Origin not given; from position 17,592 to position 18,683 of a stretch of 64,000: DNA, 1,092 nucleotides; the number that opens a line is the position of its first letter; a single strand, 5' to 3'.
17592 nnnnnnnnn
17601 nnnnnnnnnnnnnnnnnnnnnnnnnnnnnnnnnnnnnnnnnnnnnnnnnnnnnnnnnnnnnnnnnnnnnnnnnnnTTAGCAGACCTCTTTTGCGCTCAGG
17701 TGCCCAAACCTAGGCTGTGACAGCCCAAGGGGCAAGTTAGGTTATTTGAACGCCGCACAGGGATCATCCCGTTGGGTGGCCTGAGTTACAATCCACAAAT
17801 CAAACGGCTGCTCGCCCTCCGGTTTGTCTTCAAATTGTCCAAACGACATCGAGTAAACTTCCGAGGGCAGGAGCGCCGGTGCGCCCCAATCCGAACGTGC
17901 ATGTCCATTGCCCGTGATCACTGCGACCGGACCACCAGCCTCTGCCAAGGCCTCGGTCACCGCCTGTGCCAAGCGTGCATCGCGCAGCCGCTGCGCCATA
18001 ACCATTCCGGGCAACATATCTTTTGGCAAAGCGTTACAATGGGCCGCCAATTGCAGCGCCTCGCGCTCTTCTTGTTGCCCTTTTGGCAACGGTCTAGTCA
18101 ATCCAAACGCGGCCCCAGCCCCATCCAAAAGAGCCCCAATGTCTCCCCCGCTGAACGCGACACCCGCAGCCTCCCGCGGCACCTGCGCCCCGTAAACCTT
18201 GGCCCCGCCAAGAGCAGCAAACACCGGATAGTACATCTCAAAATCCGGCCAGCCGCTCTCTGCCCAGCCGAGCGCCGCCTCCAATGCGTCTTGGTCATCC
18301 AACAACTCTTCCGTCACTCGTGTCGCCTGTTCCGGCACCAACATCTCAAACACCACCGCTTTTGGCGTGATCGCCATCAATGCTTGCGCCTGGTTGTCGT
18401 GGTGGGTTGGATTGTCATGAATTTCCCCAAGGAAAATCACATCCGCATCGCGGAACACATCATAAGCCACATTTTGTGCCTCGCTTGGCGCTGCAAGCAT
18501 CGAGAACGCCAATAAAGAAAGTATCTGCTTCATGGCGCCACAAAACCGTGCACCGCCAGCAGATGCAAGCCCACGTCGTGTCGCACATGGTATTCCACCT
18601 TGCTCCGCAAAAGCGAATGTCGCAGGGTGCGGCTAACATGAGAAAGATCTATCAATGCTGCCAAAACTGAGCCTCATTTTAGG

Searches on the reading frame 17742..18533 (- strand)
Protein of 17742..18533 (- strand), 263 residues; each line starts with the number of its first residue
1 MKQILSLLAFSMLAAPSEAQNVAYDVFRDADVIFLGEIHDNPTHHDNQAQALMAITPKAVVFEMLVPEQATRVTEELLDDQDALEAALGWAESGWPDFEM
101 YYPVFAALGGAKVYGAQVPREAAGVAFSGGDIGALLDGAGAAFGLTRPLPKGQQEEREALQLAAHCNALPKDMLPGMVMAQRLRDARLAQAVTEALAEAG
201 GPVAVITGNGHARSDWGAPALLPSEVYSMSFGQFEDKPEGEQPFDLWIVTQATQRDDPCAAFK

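Call 64: search_protein_families(library=pfam, proteins=[window:17742-18533:-], max_evalue=0.00001)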
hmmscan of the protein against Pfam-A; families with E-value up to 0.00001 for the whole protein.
window:17742-18533:- (263 aa): 1 family
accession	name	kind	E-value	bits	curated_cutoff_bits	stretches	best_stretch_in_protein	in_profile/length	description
PF04187.18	Cofac_haem_bdg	-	4.5e-35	122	27.7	1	27-221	5-212/213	Haem-binding uptake, Tiki superfamily, ChaN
